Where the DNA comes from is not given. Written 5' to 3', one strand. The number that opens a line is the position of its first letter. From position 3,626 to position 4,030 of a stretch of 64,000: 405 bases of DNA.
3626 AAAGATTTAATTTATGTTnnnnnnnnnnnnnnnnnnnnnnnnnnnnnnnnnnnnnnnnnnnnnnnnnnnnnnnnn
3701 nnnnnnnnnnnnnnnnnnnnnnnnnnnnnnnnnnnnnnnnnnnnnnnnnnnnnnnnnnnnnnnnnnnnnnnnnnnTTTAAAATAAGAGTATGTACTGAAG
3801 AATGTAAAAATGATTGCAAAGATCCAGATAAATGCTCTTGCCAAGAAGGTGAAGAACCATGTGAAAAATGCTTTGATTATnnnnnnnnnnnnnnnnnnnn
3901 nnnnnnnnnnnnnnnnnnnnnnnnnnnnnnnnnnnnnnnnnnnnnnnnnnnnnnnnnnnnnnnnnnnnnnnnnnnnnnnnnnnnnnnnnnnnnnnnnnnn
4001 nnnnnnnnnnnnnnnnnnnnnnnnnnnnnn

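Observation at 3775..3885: Conserved 7-cysteine cluster inserted into an extracellular beta-sandwich domain (three copies)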

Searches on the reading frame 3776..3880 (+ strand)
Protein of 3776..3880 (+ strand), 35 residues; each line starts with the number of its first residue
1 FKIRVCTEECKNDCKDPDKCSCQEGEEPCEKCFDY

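Call 51: search_solved_structures(query=A5, max_evalue=10, show_alignments=5)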
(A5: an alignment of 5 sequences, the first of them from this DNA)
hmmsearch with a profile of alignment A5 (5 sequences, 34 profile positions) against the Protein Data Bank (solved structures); distinct sequences matched with E-value up to 10: 2.
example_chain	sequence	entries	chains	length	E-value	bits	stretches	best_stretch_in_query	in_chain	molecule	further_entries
9g6k_Lo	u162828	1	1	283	3.6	11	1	6-25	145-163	Transmembrane protein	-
9i05_Xw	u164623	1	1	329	3.9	10.9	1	6-25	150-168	Transmembrane protein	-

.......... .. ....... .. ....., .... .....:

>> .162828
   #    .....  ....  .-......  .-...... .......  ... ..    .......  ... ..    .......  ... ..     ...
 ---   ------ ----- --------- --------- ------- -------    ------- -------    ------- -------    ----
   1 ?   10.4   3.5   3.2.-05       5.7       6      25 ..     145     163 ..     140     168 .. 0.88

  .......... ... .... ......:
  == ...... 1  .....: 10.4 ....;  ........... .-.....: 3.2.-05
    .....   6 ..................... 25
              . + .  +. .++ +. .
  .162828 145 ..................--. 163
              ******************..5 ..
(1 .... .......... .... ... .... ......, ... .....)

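Call 52: search_protein_families(library=pfam, alignment_id=A5, max_evalue=10)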
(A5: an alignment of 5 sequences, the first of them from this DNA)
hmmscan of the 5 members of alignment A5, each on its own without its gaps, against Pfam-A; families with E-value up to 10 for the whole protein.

A. member 1, seq(35 aa): 0 families

B. families by the number of members that match (of 5 scanned): 4 families
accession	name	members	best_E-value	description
PF24908.1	Ig_SIBA-E_2nd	2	2.4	Integrin beta-like protein A-E, second Ig-like domain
PF11278.13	DUF3079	1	0.071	Protein of unknown function (DUF3079)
PF09117.15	MiAMP1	1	0.11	MiAMP1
PF03860.21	DUF326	1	0.5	Domain of Unknown Function (DUF326)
